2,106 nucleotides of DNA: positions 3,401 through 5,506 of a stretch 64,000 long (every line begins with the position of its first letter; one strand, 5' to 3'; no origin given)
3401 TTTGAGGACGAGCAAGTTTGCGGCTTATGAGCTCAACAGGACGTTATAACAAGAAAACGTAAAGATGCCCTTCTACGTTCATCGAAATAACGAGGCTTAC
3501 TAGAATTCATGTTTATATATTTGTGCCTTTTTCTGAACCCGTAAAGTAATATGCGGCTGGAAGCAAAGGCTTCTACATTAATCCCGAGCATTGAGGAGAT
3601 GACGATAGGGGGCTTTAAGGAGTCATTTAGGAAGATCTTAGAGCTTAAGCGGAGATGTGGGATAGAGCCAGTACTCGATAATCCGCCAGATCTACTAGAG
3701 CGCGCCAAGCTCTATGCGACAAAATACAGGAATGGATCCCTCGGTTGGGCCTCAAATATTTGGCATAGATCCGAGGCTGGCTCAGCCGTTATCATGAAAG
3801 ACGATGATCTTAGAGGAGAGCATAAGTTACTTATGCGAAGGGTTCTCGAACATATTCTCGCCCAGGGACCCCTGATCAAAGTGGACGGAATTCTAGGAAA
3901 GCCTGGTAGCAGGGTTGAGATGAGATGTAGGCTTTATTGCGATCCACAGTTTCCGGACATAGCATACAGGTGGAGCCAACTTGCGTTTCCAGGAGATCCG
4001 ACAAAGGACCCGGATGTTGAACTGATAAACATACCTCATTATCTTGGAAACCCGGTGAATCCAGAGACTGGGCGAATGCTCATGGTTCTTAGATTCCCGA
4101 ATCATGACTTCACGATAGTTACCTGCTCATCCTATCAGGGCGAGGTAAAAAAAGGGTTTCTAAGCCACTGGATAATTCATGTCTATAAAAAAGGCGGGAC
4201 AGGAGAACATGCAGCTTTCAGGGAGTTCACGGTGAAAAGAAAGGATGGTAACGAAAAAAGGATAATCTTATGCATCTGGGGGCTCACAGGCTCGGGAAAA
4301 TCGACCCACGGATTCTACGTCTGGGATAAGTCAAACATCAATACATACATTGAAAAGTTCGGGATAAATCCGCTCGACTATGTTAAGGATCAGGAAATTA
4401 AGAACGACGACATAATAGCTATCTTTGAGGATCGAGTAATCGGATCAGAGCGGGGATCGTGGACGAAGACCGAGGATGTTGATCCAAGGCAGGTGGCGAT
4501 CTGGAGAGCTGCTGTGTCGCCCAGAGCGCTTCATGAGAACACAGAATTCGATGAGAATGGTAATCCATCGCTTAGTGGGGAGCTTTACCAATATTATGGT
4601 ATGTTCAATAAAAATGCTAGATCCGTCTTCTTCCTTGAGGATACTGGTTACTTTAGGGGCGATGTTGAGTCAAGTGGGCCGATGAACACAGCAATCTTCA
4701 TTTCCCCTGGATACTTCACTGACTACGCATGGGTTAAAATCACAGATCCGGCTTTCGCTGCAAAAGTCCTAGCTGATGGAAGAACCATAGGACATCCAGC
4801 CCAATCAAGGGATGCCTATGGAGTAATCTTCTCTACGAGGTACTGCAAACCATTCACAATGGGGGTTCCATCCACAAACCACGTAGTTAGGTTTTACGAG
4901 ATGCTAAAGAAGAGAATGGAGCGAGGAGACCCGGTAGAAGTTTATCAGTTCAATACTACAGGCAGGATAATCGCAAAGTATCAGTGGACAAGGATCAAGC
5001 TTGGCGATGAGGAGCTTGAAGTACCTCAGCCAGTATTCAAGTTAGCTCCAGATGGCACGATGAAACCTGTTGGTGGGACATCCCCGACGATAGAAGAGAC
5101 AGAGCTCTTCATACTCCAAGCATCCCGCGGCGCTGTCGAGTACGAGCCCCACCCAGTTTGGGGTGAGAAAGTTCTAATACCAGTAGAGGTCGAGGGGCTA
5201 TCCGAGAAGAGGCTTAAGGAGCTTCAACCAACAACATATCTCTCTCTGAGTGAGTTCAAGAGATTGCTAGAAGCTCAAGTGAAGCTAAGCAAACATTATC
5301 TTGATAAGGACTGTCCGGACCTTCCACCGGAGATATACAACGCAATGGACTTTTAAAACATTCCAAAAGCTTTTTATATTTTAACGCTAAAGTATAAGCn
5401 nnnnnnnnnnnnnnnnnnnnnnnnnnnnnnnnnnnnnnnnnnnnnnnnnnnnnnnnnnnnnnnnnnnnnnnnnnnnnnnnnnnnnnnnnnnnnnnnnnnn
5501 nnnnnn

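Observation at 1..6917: Tat-exported fumarate-reductase-like flavoprotein pair flanking ApbE and an ATP-type PEP carboxykinase, next to a divergent cytochrome b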

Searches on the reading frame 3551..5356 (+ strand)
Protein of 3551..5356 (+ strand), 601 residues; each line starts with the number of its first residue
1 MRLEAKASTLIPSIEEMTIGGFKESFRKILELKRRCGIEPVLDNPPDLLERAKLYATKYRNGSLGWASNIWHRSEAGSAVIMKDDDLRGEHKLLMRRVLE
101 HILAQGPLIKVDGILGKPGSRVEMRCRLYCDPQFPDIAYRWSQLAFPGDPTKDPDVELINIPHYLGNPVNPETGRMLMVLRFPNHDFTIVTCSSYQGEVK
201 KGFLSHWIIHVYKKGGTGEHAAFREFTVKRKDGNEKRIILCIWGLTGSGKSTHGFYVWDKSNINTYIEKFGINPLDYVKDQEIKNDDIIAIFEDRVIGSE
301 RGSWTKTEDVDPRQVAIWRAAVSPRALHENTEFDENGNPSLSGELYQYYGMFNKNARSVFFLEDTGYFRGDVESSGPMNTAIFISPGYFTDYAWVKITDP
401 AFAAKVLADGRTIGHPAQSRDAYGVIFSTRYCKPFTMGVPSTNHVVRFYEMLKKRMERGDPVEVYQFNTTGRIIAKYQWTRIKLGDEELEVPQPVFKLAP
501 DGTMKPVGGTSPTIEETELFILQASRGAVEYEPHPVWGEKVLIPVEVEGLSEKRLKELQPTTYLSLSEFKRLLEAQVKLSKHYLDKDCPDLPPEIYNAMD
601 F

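Call 3: search_protein_families(library=pfam, proteins=[window:3551-5356:+], max_evalue=0.01)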
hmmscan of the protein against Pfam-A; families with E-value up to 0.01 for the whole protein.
window:3551-5356:+ (601 aa): 1 family
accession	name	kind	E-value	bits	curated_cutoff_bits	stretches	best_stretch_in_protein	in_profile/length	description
PF01293.25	PEPCK_ATP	-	4.1e-12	46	26.5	1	92-469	72-410/465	Phosphoenolpyruvate carboxykinase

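Call 9: search_protein_families(library=ncbifam, proteins=[window:3551-5356:+], max_evalue=0.01)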
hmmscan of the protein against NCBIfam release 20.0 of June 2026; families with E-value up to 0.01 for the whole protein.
window:3551-5356:+ (601 aa): 1 family
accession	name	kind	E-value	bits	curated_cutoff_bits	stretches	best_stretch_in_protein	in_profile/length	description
NF006821.0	PRK09344.1-3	subfamily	2.5e-36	125.4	369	1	57-478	41-434/525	phosphoenolpyruvate carboxykinase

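Call 10: find_homologous_proteins(query=window:3551-5356:+, max_evalue=0.001)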
Query window:3551-5356:+ (601 aa): 376 proteins with E <= 0.001 among 8000 candidates; the best 120 are listed.
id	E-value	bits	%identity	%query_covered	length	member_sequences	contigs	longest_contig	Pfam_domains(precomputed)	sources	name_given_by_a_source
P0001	0.0e+0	1311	91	100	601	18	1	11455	PF01293.26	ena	-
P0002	0.0e+0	1287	88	100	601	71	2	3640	PF01293.26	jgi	-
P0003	0.0e+0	1241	84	100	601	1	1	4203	PF01293.26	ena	-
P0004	0.0e+0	1232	84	100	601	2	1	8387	PF01293.26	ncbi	-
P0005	0.0e+0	1222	82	100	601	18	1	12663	PF01293.26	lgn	-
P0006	0.0e+0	1218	82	100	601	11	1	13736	PF01293.26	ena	-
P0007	0.0e+0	1195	81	99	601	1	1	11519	PF01293.26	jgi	-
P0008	0.0e+0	1181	80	99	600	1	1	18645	PF01293.26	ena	-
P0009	0.0e+0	1180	79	99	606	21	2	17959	PF01293.26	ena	-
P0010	0.0e+0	1174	83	96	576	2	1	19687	PF01293.26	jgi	-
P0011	0.0e+0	1162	79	98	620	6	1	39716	PF01293.26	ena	-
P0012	0.0e+0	1099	76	98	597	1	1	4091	PF01293.26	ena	-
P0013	0.0e+0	1088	74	99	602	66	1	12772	PF01293.26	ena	-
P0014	0.0e+0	1059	72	100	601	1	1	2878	PF01293.26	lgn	-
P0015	0.0e+0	1058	73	99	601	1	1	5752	PF01293.26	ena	-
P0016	0.0e+0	1049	73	99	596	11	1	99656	PF01293.26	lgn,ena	-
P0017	0.0e+0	1038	71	100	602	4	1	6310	PF01293.26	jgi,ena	-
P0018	0.0e+0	1025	71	99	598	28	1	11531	PF01293.26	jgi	jgi:phosphoenolpyruvate carboxykinase (ATP)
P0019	0.0e+0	1021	70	99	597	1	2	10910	PF01293.26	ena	-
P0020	0.0e+0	1019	70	99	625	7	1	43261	PF01293.26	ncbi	ncbi:MAG: phosphoenolpyruvate carboxykinase (ATP) [Candidatus Bathyarchaeia archaeon]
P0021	0.0e+0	1016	71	99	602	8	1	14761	PF01293.26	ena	-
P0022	0.0e+0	1016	70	99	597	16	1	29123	PF01293.26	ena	-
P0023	0.0e+0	1016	70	100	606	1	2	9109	PF01293.26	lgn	-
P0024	0.0e+0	1011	71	99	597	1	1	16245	PF01293.26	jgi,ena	-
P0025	1.7e-297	1006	70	99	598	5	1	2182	PF01293.26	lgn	-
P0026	9.4e-296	1000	70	99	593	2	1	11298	PF01293.26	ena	-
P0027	2.6e-295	999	70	99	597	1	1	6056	PF01293.26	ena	-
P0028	5.3e-295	998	69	99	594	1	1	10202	PF01293.26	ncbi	ncbi:MAG: phosphoenolpyruvate carboxykinase (ATP) [Candidatus Hecatellaceae archaeon]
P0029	6.8e-295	998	70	99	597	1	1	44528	PF01293.26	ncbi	-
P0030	1.1e-294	997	69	99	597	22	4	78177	PF01293.26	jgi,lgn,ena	jgi:phosphoenolpyruvate carboxykinase (ATP)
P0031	1.9e-294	996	70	99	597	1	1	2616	PF01293.26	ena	-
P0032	7.7e-294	994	70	99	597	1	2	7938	PF01293.26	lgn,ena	-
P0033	8.2e-294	994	69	99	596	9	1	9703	PF01293.26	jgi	-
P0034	2.1e-293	993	70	99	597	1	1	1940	PF01293.26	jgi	-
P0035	5.6e-293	991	69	99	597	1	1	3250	PF01293.26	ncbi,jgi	-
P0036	4.5e-292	988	70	99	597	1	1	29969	PF01293.26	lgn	-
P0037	5.4e-292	988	70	99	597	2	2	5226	PF01293.26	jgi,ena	-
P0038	1.4e-291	987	69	99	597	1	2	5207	PF01293.26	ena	-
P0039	2.6e-291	986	70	99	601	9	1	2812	PF01293.26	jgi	-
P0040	5.7e-291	985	71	97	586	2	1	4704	PF01293.26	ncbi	-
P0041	1.4e-289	980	69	98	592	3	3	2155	PF01293.26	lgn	-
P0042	2.8e-289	979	69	99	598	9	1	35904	PF01293.26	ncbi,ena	-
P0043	4.0e-289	978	69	99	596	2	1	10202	PF01293.26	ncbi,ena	-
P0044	8.9e-289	977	68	99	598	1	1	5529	PF01293.26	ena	-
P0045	3.7e-288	975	69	99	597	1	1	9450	PF01293.26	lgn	-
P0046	4.1e-288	975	69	99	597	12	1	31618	PF01293.26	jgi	-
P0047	5.4e-288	975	68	99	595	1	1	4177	PF01293.26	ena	-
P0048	7.0e-288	974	68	99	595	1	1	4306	PF01293.26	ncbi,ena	-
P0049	7.9e-288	974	68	99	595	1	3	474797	PF01293.26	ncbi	-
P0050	8.4e-288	974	69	99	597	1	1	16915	PF01293.26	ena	-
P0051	1.5e-287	973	68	100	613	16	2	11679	PF01293.26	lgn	-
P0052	1.5e-287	973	68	99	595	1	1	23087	PF01293.26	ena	-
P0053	1.7e-287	973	68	99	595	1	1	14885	PF01293.26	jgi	-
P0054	1.7e-287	973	68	99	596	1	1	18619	PF01293.26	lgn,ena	-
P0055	2.3e-287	973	68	99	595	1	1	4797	PF01293.26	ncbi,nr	ncbi:MAG: phosphoenolpyruvate carboxykinase (ATP) [Candidatus Korarchaeota archaeon]|nr:phosphoenolp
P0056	2.7e-287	972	69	99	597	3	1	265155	PF01293.26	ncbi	-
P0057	4.4e-287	972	68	99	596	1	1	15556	PF01293.26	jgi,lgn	-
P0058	6.2e-287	971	68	99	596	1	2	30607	PF01293.26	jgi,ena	-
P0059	8.6e-287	971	67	100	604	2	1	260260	PF01293.26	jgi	jgi:phosphoenolpyruvate carboxykinase (ATP)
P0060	1.1e-286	970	68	98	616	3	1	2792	PF01293.26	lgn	-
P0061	1.1e-286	970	69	99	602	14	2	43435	PF01293.26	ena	-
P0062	1.7e-286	970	69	99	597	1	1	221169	PF01293.26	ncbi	-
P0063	1.9e-286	970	68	99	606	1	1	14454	PF01293.26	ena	-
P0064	1.9e-286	970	68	99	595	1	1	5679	PF01293.26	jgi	-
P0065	2.7e-286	969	68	99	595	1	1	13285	PF01293.26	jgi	-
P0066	3.5e-286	969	67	99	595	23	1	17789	PF01293.26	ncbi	-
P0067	3.8e-286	969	68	99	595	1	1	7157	PF01293.26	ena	-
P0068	4.1e-286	968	69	99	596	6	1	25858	PF01293.26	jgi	-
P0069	5.5e-286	968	68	99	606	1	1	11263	PF01293.26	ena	-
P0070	7.9e-286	968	68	99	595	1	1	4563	PF01293.26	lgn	-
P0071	1.8e-285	966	69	97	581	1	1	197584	PF01293.26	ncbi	-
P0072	2.8e-285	966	68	99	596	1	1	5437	PF01293.26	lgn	-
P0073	4.7e-285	965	68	99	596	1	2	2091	PF01293.26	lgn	-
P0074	1.2e-284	964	68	99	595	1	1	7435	PF01293.26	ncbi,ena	-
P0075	1.4e-284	963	68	99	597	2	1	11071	PF01293.26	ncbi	-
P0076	1.8e-284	963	68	99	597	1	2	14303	PF01293.26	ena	-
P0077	1.9e-284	963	68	99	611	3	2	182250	PF01293.26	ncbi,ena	-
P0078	6.1e-284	961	68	99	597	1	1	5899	PF01293.26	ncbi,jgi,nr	ncbi:MAG: phosphoenolpyruvate carboxykinase [Thermoprotei archaeon]|nr:MAG: phosphoenolpyruvate carb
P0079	7.9e-284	961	68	98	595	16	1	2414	PF01293.26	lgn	-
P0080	1.2e-283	960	68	99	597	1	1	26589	PF01293.26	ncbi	-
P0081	1.2e-283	960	67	99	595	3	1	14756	PF01293.26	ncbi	-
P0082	2.1e-283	960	68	99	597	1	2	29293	PF01293.26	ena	-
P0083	2.5e-283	959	67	99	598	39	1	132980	PF01293.26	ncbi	-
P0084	4.2e-283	959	68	99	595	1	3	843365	PF01293.26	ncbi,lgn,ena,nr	ncbi:MAG: phosphoenolpyruvate carboxykinase (ATP) [archaeon GB-1867-005]|nr:phosphoenolpyruvate carb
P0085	4.6e-283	958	68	99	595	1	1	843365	PF01293.26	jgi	-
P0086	7.6e-283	958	67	99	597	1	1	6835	PF01293.26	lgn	-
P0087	1.2e-282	957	67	99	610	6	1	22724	PF01293.26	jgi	-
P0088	1.7e-282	957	68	99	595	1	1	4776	PF01293.26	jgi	-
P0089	2.4e-282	956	67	99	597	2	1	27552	PF01293.26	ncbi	ncbi:MAG: phosphoenolpyruvate carboxykinase (ATP) [Candidatus Asgardarchaeia archaeon]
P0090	2.5e-282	956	66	99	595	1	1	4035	PF01293.26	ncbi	-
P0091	5.3e-282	955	67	99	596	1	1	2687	PF01293.26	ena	-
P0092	6.5e-282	955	67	99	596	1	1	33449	PF01293.26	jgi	-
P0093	1.7e-281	953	67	99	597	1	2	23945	PF01293.26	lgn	-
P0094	2.4e-281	953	68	98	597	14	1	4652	PF01293.26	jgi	-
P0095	2.6e-281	953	66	99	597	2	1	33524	PF01293.26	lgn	-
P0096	3.8e-281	952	67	99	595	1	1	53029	PF01293.26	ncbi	-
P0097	7.0e-281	951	68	99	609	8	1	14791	PF01293.26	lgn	-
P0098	9.2e-281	951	67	99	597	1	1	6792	PF01293.26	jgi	-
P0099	3.7e-280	949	68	99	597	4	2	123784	PF01293.26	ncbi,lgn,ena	-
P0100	1.7e-279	947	67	99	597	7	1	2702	PF01293.26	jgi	-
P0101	6.8e-279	945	66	99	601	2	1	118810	PF01293.26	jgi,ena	-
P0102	1.1e-278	944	66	99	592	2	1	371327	PF01293.26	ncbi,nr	ncbi:MAG: phosphoenolpyruvate carboxykinase (ATP) [Aigarchaeota archaeon]|nr:phosphoenolpyruvate car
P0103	1.4e-278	944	66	99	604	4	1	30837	PF01293.26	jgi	-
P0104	4.1e-278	942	67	99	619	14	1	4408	PF01293.26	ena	-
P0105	5.7e-278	942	67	99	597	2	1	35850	PF01293.26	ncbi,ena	-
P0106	1.2e-277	941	66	99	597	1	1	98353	PF01293.26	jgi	-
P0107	1.2e-276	937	66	99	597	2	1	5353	PF01293.26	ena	-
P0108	3.7e-276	936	67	99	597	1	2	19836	PF01293.26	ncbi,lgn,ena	-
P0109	7.9e-275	931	65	99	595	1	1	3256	PF01293.26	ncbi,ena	-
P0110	5.9e-274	928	65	99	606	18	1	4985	PF01293.26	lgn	-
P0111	1.2e-273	927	66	99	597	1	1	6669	PF01293.26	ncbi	-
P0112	1.9e-272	923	66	98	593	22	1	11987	PF01293.26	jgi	jgi:phosphoenolpyruvate carboxykinase (ATP)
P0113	2.0e-272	923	65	99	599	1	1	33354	PF01293.26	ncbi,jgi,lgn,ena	-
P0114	2.3e-272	923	65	99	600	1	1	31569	PF01293.26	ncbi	-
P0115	6.2e-272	922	65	99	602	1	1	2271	PF01293.26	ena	-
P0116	2.9e-271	919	64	99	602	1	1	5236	PF01293.26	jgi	-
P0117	5.9e-271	918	65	98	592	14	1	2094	PF01293.26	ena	-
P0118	6.7e-271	918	65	99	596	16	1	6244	PF01293.26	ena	-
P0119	1.8e-269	914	66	98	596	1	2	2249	PF01293.26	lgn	-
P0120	2.1e-269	913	65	99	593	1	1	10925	PF01293.26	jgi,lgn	-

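Call 11: search_solved_structures(query=window:3551-5356:+, max_evalue=0.01, show_alignments=1)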
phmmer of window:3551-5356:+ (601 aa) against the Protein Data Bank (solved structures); distinct sequences matched with E-value up to 0.01: 0.

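Call 12: find_encoding_contigs(protein=P0011, flank=10000, max_places=3)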
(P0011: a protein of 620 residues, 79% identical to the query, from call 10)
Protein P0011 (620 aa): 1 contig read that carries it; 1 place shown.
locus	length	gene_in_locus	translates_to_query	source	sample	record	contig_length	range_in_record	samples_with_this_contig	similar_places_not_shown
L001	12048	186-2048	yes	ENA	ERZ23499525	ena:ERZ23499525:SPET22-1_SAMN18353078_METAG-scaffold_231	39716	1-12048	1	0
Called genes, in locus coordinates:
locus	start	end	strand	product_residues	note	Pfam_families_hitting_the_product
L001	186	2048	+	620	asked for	PF01293:PEPCK_ATP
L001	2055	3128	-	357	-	PF01883:FeS_assembly_P, PF02374:ArsA_ATPase (faint), PF01656:CbiA, PF09140:MipZ (weak), PF10609:ParA, PF13614:AAA_31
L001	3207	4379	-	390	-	PF00108:Thiolase_N, PF00109:ketoacyl-synt (weak), PF02803:Thiolase_C (weak), PF22691:Thiolase_C_1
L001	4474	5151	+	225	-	PF00702:Hydrolase, PF12710:HAD, PF13344:Hydrolase_6 (faint), PF13419:HAD_2, PF13242:Hydrolase_like (weak)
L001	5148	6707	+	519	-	PF01850:PIN (weak)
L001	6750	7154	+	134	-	PF04756:OST3_OST6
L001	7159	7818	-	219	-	PF00154:RecA_N, PF06745:ATPase (weak), PF08423:Rad51, PF13481:AAA_25 (weak), PF01637:ATPase_2 (weak)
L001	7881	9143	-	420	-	PF02812:ELFV_dehydrog_N, PF00208:ELFV_dehydrog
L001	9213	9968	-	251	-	PF01493:GXGXG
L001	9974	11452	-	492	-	PF00037:Fer4 (weak), PF12837:Fer4_6 (weak), PF13237:Fer4_10, PF14697:Fer4_21, PF12838:Fer4_7, PF13187:Fer4_9, PF01645:Glu_synthase, PF04898:Glu_syn_central, +6 more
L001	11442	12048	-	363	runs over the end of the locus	PF00310:GATase_2, PF13522:GATase_6 (weak)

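Call 13: find_encoding_contigs(protein=P0016, flank=10000, max_places=3)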
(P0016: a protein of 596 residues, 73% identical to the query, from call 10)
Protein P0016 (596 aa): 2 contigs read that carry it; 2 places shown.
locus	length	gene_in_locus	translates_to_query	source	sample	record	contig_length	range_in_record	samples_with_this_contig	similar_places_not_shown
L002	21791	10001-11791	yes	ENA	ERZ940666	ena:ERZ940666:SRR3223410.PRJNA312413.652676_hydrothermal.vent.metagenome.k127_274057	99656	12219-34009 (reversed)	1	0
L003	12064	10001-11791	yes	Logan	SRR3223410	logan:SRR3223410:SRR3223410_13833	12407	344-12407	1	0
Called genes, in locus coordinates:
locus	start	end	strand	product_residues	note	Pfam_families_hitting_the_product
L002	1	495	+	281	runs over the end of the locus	PF01259:SAICAR_synt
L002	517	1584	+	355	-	PF00586:AIRS, PF02769:AIRS_C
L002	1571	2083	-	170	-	PF13404:HTH_AsnC-type, PF13412:HTH_24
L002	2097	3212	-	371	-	PF00004:AAA, PF05496:RuvB_N (weak), PF07728:AAA_5 (faint), PF13173:AAA_14 (weak), PF13401:AAA_22 (faint), PF17862:AAA_lid_3, PF09336:Vps4_C (weak)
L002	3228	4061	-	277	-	-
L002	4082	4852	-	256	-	PF18822:CdvA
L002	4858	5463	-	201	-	PF03357:Snf7 (weak)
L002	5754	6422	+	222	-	PF00106:adh_short (weak), PF01210:NAD_Gly3P_dh_N (faint), PF03807:F420_oxidored, PF07991:KARI_N (weak), PF02153:PDH_N (faint)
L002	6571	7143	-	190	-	-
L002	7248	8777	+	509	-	PF00370:FGGY_N, PF02782:FGGY_C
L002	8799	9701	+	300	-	PF01261:AP_endonuc_2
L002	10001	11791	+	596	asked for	PF01293:PEPCK_ATP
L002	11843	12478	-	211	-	PF00924:MS_channel_2nd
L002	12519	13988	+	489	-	PF09373:PMBR (faint)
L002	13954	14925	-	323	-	PF22082:TtuA_LIM_N (weak), PF01171:ATP_bind_3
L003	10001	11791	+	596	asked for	PF01293:PEPCK_ATP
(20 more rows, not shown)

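Call 14: find_encoding_contigs(protein=P0020, flank=10000, max_places=3)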
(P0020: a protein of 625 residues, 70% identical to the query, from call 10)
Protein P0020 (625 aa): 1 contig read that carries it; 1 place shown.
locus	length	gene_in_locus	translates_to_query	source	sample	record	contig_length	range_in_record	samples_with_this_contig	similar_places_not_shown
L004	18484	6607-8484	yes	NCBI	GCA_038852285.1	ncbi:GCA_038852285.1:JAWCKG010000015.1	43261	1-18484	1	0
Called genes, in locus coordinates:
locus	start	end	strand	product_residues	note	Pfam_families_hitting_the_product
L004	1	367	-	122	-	PF03479:PCC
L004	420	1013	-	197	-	PF01914:MarC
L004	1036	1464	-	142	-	PF00011:HSP20, PF17886:ArsA_HSP20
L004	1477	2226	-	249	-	PF09754:PAC2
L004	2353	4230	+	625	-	PF02730:AFOR_N, PF01314:AFOR_C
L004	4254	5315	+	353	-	-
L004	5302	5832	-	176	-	PF03692:CxxCxxCC (weak)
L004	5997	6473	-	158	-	PF13412:HTH_24 (weak), PF01037:AsnC_trans_reg, PF22482:AsnC_trans_reg_3 (weak)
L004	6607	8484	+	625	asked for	PF01293:PEPCK_ATP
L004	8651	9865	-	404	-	PF01408:GFO_IDH_MocA, PF22725:GFO_IDH_MocA_C3, PF02894:GFO_IDH_MocA_C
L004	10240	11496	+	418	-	PF13407:Peripla_BP_4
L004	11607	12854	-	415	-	PF13183:Fer4_8 (weak), PF02754:CCG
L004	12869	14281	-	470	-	PF01565:FAD_binding_4, PF02913:FAD-oxidase_C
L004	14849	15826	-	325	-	PF02653:BPD_transp_2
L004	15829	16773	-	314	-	PF02653:BPD_transp_2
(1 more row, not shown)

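Call 15: find_encoding_contigs(protein=P0001, flank=10000, max_places=2)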
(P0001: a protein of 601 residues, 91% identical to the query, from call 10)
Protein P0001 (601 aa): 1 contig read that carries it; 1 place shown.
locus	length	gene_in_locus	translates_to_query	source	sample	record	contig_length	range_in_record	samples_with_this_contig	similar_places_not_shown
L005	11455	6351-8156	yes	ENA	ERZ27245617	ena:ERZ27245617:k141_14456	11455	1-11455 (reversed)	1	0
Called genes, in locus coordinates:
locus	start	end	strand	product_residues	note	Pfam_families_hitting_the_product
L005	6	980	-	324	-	-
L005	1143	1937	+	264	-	PF06745:ATPase, PF08423:Rad51 (faint), PF13481:AAA_25 (faint), PF23442:DUF7125 (weak), PF14417:MEDS (weak)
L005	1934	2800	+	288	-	-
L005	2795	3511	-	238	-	PF01478:Peptidase_A24 (weak), PF06847:Arc_PepC_II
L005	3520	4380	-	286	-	PF01256:Carb_kinase, PF02110:HK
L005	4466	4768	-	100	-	PF01918:Alba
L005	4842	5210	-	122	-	PF03966:Trm112p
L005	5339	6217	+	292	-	PF06550:SPP (weak), PF01080:Presenilin (weak)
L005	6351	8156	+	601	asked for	PF01293:PEPCK_ATP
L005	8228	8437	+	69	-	-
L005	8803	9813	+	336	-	-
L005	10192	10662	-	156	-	-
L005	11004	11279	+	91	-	-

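Call 16: find_encoding_contigs(protein=P0006, flank=10000, max_places=2)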
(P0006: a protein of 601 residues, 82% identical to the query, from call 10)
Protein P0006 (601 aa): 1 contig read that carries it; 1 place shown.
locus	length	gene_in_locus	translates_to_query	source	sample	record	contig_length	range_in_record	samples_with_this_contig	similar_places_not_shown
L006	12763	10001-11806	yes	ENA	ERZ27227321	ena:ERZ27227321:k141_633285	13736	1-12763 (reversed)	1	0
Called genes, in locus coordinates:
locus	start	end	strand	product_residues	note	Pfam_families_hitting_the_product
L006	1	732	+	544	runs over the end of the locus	PF01547:SBP_bac_1, PF13416:SBP_bac_8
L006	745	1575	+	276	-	PF00528:BPD_transp_1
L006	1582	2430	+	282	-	PF00528:BPD_transp_1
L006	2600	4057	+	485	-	PF01547:SBP_bac_1, PF13416:SBP_bac_8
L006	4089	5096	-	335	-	PF00389:2-Hacid_dh, PF02826:2-Hacid_dh_C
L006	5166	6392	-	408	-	PF02746:MR_MLE_N, PF13378:MR_MLE_C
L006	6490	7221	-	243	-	PF01478:Peptidase_A24 (weak), PF06847:Arc_PepC_II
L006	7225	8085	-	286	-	PF01256:Carb_kinase, PF02110:HK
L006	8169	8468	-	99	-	PF01918:Alba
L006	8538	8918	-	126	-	PF03966:Trm112p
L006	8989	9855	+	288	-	PF06550:SPP (faint), PF01080:Presenilin (weak)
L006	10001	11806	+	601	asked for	PF01293:PEPCK_ATP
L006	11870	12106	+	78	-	PF04014:MazE_antitoxin (weak)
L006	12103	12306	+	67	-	-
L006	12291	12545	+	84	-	PF01850:PIN (weak)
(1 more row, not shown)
